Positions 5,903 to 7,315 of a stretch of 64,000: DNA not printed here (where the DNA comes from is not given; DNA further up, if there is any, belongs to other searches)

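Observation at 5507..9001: T4SS core block with duplicated VirB8-like genes flanking a 63-aa lipoprotein, then an expanded VirB9-like gene - rvh-like organisation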

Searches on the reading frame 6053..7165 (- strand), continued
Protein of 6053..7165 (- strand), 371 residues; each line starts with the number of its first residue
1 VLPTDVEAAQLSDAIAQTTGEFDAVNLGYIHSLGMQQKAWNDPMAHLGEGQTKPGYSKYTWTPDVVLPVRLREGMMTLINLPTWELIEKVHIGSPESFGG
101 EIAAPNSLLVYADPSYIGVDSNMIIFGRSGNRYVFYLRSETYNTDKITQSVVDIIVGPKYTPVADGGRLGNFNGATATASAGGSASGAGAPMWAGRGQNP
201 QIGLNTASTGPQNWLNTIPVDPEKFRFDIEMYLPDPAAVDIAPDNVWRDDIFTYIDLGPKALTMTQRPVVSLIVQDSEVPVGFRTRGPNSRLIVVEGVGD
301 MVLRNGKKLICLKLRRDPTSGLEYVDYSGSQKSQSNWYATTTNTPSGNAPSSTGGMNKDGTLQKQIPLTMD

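Call 56: find_homologous_proteins(query=L088:7177-9627:+, max_evalue=1e-10)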
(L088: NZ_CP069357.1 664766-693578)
Query L088:7177-9627:+ (816 aa): 30 proteins with E <= 1e-10 among 8000 candidates.
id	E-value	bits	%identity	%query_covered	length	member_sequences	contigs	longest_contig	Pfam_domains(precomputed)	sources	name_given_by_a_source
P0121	0.0e+0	1793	96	100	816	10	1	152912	PF03135.20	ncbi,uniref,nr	ncbi:hypothetical protein [Microvirga calopogonii]|uniref:VirB4 family type IV secretion/conjugal tr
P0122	0.0e+0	1052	55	100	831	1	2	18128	PF03135.20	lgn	-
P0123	0.0e+0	1034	54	100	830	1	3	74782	PF03135.20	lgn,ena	-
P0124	8.1e-261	886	48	100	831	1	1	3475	PF03135.20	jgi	jgi:type IV secretion system protein VirB4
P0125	5.4e-252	857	49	98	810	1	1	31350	PF03135.20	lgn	-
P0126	9.5e-250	849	47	100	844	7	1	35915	PF03135.20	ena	-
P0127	1.9e-249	848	47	98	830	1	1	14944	PF03135.20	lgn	-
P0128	2.9e-245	835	46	100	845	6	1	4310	PF03135.20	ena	-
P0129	4.2e-242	824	45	99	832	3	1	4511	PF03135.20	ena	-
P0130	2.0e-240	819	47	99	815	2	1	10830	PF03135.20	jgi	jgi:type IV secretion system protein VirB4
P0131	5.0e-239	814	47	95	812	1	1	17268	-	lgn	-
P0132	5.0e-237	807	46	99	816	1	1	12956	PF03135.20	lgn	-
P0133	5.2e-237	807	47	99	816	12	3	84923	PF19044.7,PF03135.20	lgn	-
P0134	2.0e-236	805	46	99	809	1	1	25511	-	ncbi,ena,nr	ncbi:MAG: hypothetical protein DI537_28385 [Stutzerimonas stutzeri]|nr:MAG: hypothetical protein DI5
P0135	8.1e-209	714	48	86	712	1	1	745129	-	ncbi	-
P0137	4.8e-202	692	41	99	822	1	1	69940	-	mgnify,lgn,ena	mgnify:CR=1 FL=1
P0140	3.6e-167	576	39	99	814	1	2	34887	PF27097.1,PF03135.20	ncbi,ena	-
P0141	7.6e-167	575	39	99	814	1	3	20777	PF27097.1,PF03135.20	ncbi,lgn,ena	-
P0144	1.4e-159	551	37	94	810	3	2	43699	PF27097.1,PF03135.20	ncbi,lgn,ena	-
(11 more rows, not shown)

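Call 57: find_encoding_contigs(protein=P0144, flank=10000, max_places=2)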
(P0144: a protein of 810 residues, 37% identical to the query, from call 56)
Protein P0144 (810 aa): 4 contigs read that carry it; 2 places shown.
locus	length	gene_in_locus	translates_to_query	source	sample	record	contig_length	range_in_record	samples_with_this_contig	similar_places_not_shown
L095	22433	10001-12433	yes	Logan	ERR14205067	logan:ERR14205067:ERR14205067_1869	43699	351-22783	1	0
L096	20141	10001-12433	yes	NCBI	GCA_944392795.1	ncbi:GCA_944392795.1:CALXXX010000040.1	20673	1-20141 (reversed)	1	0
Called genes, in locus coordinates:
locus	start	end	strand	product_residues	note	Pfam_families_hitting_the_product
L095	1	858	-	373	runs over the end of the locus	PF00482:T2SSF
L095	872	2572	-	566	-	PF00437:T2SSE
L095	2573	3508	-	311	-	-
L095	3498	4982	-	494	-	PF06864:PAP_PilO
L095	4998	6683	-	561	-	PF00263:Secretin (weak)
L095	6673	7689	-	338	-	PF10671:TcpQ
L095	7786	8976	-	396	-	-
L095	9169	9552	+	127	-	PF04956:TrbC (weak)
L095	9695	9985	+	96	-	-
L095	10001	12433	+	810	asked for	PF27097:VirB4_TrbE_N (weak), PF03135:CagE_TrbE_VirB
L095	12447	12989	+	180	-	-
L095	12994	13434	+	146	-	PF05656:DUF805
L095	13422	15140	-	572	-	PF01464:SLT, PF27553:SLT_superhelical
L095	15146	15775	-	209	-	-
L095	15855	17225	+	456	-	PF01225:Mur_ligase, PF08245:Mur_ligase_M, PF02875:Mur_ligase_C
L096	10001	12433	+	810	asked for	PF27097:VirB4_TrbE_N (weak), PF03135:CagE_TrbE_VirB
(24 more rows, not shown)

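Call 58: find_encoding_contigs(protein=P0137, flank=10000, max_places=2)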
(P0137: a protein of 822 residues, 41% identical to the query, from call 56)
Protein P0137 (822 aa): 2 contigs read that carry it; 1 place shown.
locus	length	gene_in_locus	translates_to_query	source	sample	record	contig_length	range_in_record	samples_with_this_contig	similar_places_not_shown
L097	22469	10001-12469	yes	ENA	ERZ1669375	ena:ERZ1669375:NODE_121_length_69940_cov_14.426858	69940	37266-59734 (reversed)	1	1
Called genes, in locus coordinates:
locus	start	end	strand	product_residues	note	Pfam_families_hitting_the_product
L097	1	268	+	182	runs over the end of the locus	-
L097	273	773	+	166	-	-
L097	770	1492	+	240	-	-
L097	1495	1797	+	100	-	PF00717:Peptidase_S24 (weak)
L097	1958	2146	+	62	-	-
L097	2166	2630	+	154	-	PF00334:NDK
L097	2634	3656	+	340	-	PF01507:PAPS_reduct (weak)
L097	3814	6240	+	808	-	PF03389:MobA_MobL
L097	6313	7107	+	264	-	-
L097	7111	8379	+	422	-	PF03796:DnaB_C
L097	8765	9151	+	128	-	-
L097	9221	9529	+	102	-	-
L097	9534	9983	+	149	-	-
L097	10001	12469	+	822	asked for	-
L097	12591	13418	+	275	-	-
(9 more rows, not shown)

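Call 62: find_homologous_proteins(query=L088:19294-21489:+, max_evalue=1e-10)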
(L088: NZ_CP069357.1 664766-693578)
Query L088:19294-21489:+ (731 aa): 625 proteins with E <= 1e-10 among 8000 candidates; the best 120 are listed.
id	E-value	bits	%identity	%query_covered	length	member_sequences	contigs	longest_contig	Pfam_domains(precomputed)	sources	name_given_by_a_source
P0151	0.0e+0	1571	92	100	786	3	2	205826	PF10412.16,PF02534.21,PF12696.14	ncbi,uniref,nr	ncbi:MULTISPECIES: type IV secretory system conjugative DNA transfer family protein [Microvirga]|uni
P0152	0.0e+0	1527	91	82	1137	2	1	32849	PF05204.20,PF10412.16,PF05203.22,PF14528.12,PF02534.21,PF12696.14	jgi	jgi:hypothetical protein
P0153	0.0e+0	1513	89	100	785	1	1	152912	PF10412.16,PF02534.21,PF12696.14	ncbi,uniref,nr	ncbi:type IV secretory system conjugative DNA transfer family protein [Microvirga calopogonii]|unire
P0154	0.0e+0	1328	80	100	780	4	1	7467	PF10412.16,PF02534.21,PF12696.14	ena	-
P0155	0.0e+0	1293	77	82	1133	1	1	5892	PF05204.20,PF10412.16,PF05203.22,PF14528.12,PF02534.21,PF12696.14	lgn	-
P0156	0.0e+0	1180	80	89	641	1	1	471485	PF10412.16,PF02534.21,PF12696.14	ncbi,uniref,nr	ncbi:type IV secretory system conjugative DNA transfer family protein [Microvirga sp. BT688]|uniref:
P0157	7.6e-258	876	61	67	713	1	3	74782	PF10412.16,PF02534.21,PF12696.14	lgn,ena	-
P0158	6.8e-238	810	59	64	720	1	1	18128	PF10412.16,PF02534.21,PF12696.14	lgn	-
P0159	6.5e-233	793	57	64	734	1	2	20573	PF10412.16,PF02534.21,PF12696.14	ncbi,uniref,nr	ncbi:type IV secretory system conjugative DNA transfer family protein [Microvirga tunisiensis]|unire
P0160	6.6e-228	777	53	92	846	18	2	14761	PF10412.16,PF02534.21,PF12696.14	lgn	-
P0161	2.5e-227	775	53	92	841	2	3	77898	PF10412.16,PF02534.21,PF12696.14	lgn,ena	-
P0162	4.4e-223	761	56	63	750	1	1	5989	PF10412.16,PF02534.21,PF12696.14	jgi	jgi:type IV secretion system protein VirD4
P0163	2.5e-222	758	55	62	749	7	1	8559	PF10412.16,PF02534.21,PF12696.14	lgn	-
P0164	1.0e-220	753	54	64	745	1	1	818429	PF10412.16,PF02534.21,PF12696.14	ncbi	-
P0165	1.1e-219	750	54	75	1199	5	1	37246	PF05204.20,PF10412.16,PF05203.22,PF14528.12,PF02534.21,PF12696.14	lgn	-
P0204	3.1e-167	576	50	61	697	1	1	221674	PF10412.16,PF02534.21,PF12696.14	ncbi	-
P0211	9.5e-166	571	52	59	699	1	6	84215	PF10412.16,PF02534.21,PF12696.14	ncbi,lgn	-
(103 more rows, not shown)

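Call 63: find_encoding_contigs(protein=P0211, flank=8000, max_places=3)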
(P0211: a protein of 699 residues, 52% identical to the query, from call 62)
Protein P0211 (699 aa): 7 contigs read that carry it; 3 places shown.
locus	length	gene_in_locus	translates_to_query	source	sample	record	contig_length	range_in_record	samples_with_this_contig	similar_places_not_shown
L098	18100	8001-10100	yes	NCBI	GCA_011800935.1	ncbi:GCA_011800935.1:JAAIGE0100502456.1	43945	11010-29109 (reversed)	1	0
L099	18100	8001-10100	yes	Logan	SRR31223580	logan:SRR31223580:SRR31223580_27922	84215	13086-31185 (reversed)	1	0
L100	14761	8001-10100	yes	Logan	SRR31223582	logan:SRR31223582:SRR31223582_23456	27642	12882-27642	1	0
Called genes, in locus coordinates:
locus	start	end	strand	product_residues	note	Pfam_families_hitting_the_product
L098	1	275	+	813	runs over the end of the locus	PF03135:CagE_TrbE_VirB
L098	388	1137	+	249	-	-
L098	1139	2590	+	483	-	-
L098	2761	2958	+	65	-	-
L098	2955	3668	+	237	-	PF04335:VirB8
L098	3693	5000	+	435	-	PF03524:CagX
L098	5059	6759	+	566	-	PF03743:TrbI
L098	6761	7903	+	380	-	PF00437:T2SSE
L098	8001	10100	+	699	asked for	PF02534:T4SS-DNA_transf, PF10412:TrwB_AAD_bind, PF12696:TraG-D_C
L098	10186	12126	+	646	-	PF13604:AAA_30 (weak), PF00580:UvrD-helicase, PF13245:AAA_19, PF13361:UvrD_C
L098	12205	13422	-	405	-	-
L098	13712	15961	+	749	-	PF01751:Toprim, PF01131:Topoisom_bac, PF01396:Zn_ribbon_Top1 (weak)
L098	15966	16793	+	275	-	-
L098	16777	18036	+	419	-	-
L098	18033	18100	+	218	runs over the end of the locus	-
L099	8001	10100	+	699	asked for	PF02534:T4SS-DNA_transf, PF10412:TrwB_AAD_bind, PF12696:TraG-D_C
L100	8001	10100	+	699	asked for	PF02534:T4SS-DNA_transf, PF10412:TrwB_AAD_bind, PF12696:TraG-D_C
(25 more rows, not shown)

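Call 64: find_encoding_contigs(protein=P0204, flank=8000, max_places=2)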
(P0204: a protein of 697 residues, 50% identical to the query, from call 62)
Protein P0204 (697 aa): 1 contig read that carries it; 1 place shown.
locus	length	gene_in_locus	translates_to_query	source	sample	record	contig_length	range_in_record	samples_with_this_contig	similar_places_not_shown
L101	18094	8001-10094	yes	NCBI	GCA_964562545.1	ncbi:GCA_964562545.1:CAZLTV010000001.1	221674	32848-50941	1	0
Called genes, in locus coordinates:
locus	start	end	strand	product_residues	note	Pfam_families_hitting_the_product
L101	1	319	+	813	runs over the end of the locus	PF03135:CagE_TrbE_VirB, PF10412:TrwB_AAD_bind (faint)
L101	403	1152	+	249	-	PF07996:T4SS (weak)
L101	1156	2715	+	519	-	-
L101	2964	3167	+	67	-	-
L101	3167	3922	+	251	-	PF04335:VirB8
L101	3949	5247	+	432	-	PF03524:CagX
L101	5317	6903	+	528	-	PF03743:TrbI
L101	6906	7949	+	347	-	PF00437:T2SSE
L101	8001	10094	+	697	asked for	PF02534:T4SS-DNA_transf, PF10412:TrwB_AAD_bind, PF12696:TraG-D_C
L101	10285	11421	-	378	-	-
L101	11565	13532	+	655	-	PF01751:Toprim, PF01131:Topoisom_bac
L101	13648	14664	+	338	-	-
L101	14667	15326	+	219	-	-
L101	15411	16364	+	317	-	-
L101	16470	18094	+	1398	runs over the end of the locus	-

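Call 96: find_encoding_contigs(protein=P0141, flank=6000, max_places=3)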
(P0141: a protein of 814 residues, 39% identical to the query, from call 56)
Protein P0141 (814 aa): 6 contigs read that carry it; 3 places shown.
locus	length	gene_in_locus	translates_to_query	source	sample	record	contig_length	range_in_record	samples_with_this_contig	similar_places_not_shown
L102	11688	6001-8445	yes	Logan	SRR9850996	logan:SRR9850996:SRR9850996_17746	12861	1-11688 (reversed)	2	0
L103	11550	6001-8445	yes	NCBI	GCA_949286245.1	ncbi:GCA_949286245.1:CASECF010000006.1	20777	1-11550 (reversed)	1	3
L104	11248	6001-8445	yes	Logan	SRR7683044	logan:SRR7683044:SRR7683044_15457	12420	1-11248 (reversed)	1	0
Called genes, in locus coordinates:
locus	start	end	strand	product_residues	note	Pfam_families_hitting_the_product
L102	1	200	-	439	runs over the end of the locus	PF07690:MFS_1, PF13000:Acatn, PF07690:MFS_1 (weak)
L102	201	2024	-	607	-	PF00009:GTP_EFTU, PF01926:MMR_HSR1 (faint), PF22042:EF-G_D2, PF03144:GTP_EFTU_D2, PF00679:EFG_C, PF21018:BipA_C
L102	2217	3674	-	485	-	PF02934:GatB_N, PF02637:GatB_Yqey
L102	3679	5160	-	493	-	PF01425:Amidase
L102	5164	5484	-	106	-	PF02686:GatC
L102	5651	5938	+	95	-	-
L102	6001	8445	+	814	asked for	PF27097:VirB4_TrbE_N (faint), PF03135:CagE_TrbE_VirB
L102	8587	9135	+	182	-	PF00719:Pyrophosphatase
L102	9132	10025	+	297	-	PF00702:Hydrolase, PF13344:Hydrolase_6, PF13419:HAD_2 (weak), PF13242:Hydrolase_like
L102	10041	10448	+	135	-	PF01230:HIT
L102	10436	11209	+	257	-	PF02348:CTP_transf_3, PF12804:NTP_transf_3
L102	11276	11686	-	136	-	?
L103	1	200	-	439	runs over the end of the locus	PF07690:MFS_1, PF13000:Acatn, PF07690:MFS_1 (weak)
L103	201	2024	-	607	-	PF00009:GTP_EFTU, PF01926:MMR_HSR1 (faint), PF22042:EF-G_D2, PF03144:GTP_EFTU_D2, PF00679:EFG_C, PF21018:BipA_C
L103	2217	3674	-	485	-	PF02934:GatB_N, PF02637:GatB_Yqey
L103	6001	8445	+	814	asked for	PF27097:VirB4_TrbE_N (faint), PF03135:CagE_TrbE_VirB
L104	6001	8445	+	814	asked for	PF27097:VirB4_TrbE_N (faint), PF03135:CagE_TrbE_VirB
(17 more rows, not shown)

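Call 97: find_encoding_contigs(protein=P0140, flank=6000, max_places=3)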
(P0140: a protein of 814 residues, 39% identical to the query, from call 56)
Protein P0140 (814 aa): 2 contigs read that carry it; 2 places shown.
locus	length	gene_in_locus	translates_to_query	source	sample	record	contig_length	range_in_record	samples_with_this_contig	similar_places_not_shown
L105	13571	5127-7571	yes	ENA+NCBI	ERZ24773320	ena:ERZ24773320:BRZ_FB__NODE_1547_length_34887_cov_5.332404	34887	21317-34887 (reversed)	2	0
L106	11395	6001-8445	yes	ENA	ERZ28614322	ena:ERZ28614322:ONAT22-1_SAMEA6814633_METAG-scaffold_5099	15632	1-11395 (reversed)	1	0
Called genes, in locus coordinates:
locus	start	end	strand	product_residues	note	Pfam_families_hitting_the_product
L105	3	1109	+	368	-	?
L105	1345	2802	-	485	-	PF02934:GatB_N, PF02637:GatB_Yqey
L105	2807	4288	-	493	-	PF01425:Amidase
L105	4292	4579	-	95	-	PF02686:GatC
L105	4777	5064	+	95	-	-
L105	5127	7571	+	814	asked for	PF27097:VirB4_TrbE_N (faint), PF03135:CagE_TrbE_VirB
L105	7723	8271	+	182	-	PF00719:Pyrophosphatase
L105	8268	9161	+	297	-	PF00702:Hydrolase, PF13344:Hydrolase_6, PF13419:HAD_2 (weak), PF13242:Hydrolase_like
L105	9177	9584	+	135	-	PF01230:HIT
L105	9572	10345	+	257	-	PF02348:CTP_transf_3, PF12804:NTP_transf_3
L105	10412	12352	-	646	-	-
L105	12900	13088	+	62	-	PF00584:SecE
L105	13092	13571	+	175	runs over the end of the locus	PF02357:NusG, PF00467:KOW (weak)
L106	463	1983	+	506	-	-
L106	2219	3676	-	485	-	PF02934:GatB_N, PF02637:GatB_Yqey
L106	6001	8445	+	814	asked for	PF27097:VirB4_TrbE_N (faint), PF03135:CagE_TrbE_VirB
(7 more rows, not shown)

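Call 99: search_protein_families(library=pfam, proteins=[L088:9656-10477:+, L089:8492-9247:+, L087:10564-11322:+, L101:403-1152:+, L093:6082-6915:+, L094:4676-5554:+, L091:9804-10709:+, L090:3651-4406:+, L088:11237-12523:+, L089:9371-10732:+], max_evalue=0.1)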
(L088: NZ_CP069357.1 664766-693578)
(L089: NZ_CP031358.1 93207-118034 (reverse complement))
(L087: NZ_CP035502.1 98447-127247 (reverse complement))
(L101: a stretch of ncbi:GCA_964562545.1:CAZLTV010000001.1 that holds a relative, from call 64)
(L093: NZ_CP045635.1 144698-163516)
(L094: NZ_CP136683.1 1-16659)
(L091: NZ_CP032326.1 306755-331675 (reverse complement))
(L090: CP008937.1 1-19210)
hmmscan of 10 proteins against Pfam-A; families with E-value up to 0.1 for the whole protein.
L088:9656-10477:+ (273 aa): 3 families
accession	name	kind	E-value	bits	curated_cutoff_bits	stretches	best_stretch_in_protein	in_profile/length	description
PF11114.13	Minor_capsid_2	-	0.042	14.4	27.7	1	206-261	2-57/113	Minor capsid protein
PF12977.12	DUF3861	-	0.046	14.4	27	0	206-249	28-71/90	Domain of Unknown Function with PDB structure (DUF3861)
PF20070.4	DUF6466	-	0.05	14.5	25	0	203-269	14-80/146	Family of unknown function (DUF6466)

L089:8492-9247:+ (251 aa): 4 families
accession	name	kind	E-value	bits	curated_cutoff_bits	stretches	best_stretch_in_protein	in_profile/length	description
PF07996.16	T4SS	-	6.8e-07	30.3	24.7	1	30-232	1-187/197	Type IV secretion system proteins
PF10057.14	MpsC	-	0.0026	18.3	23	1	26-84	25-83/111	Na+-translocating membrane potential-generating system (MpsC)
PF24615.2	Spectrin_Anc-1_2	-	0.037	14.7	28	0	46-80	36-70/105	Nuclear anchorage protein 1, spectrin repeat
PF05531.17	NPV_P10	-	0.039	14.9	29.8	0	40-83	7-49/75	Nucleopolyhedrovirus P10 protein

L087:10564-11322:+ (252 aa): 1 family
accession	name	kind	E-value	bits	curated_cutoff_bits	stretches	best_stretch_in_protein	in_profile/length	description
PF07996.16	T4SS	-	0.016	16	24.7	1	27-204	1-156/197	Type IV secretion system proteins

L101:403-1152:+ (249 aa): 3 families
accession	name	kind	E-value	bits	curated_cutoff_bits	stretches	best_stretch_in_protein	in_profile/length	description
PF07996.16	T4SS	-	4.4e-07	30.9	24.7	1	28-229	1-186/197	Type IV secretion system proteins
PF24615.2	Spectrin_Anc-1_2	-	0.0036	18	28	0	14-78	3-70/105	Nuclear anchorage protein 1, spectrin repeat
PF10057.14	MpsC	-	0.0036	17.8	23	1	26-82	27-83/111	Na+-translocating membrane potential-generating system (MpsC)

L093:6082-6915:+ (277 aa): 7 families
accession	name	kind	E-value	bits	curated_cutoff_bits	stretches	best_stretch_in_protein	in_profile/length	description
PF24627.1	PUMA_CC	-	0.0068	16.8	30.1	1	42-79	34-71/74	PUMA coiled-coil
PF23267.1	ENOX1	-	0.0082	16.7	27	1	39-81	62-105/110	ENOX1-like domain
PF07996.16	T4SS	-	0.011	16.6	24.7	1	33-71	4-42/197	Type IV secretion system proteins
PF19110.5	DUF5797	-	0.026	14.7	25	1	170-236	78-144/163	Family of unknown function (DUF5797)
PF05983.16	Med7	-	0.028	15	25.8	0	13-67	140-189/189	MED7 protein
PF08227.16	DASH_Hsk3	-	0.041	14.7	24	0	44-78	2-36/45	DASH complex subunit Hsk3 like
PF25481.1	Nucleoprot-TPR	-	0.05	14.1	27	1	39-67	49-77/80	Nucleoprotein TPR-like domain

L094:4676-5554:+ (292 aa): 0 families

L091:9804-10709:+ (301 aa): 0 families

L090:3651-4406:+ (251 aa): 0 families

L088:11237-12523:+ (428 aa): 1 family
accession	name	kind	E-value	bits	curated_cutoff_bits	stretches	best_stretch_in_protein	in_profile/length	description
PF10157.14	BORCS6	-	0.036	14.7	35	0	65-110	55-100/101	BLOC-1-related complex sub-unit 6 C-terminal helix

L089:9371-10732:+ (453 aa): 0 families
